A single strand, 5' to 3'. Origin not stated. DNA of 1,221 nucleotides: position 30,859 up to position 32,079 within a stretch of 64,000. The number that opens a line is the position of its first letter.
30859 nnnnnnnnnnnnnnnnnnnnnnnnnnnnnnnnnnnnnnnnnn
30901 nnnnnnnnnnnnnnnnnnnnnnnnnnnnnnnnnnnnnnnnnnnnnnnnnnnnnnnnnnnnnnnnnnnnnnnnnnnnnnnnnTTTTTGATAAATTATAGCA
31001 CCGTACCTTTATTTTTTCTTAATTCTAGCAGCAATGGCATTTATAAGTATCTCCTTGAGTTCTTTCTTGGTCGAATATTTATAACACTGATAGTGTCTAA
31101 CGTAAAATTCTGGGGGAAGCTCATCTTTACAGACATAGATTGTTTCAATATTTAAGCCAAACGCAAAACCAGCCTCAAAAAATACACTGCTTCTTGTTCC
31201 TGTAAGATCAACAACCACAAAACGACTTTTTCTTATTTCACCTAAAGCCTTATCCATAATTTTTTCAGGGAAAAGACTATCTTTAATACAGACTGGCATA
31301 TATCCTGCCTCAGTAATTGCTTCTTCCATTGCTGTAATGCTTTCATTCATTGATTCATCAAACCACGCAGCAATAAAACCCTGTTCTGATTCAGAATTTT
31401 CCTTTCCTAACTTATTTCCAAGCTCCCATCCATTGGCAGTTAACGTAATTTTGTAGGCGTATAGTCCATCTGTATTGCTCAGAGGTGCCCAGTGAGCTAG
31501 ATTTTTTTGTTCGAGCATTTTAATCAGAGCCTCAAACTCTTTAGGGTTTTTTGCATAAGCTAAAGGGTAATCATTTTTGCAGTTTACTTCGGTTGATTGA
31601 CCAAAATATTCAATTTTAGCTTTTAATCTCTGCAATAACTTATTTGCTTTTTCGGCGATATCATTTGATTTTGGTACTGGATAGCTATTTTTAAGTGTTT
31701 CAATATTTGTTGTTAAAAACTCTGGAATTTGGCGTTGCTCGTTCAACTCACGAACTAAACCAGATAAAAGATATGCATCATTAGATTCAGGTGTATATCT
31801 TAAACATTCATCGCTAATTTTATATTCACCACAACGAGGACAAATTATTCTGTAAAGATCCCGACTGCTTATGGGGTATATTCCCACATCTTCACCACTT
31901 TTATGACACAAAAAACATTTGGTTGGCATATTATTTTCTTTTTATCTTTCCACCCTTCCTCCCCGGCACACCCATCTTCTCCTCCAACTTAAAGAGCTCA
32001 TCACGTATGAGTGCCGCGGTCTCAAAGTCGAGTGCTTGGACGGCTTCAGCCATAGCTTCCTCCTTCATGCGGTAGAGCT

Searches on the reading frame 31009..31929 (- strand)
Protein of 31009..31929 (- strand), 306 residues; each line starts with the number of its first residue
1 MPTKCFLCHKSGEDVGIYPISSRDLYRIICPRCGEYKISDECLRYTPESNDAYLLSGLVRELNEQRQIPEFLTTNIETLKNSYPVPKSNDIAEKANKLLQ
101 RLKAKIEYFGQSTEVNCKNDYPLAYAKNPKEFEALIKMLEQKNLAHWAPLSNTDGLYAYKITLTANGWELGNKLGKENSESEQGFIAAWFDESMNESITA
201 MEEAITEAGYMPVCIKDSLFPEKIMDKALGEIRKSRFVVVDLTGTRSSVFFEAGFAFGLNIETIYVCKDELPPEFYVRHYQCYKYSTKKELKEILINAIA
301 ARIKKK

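Call 41: search_protein_families(library=pfam, proteins=[window:31009-31929:-], max_evalue=0.001)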
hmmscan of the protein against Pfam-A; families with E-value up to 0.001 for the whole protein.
window:31009-31929:- (306 aa): 1 family
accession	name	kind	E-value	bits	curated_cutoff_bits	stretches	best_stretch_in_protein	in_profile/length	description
PF05014.21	Nuc_deoxyrib_tr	-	0.00025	21.6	28.8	0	222-272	50-102/117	Nucleoside 2-deoxyribosyltransferase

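Call 63: search_protein_families(library=padloc, proteins=[window:31009-31929:-], max_evalue=0.001)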
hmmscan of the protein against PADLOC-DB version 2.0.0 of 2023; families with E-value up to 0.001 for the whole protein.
window:31009-31929:- (306 aa): 1 family
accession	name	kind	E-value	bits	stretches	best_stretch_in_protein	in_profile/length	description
PDLC00733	Effector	-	7.6e-09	32.9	1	225-293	294-362/388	TIR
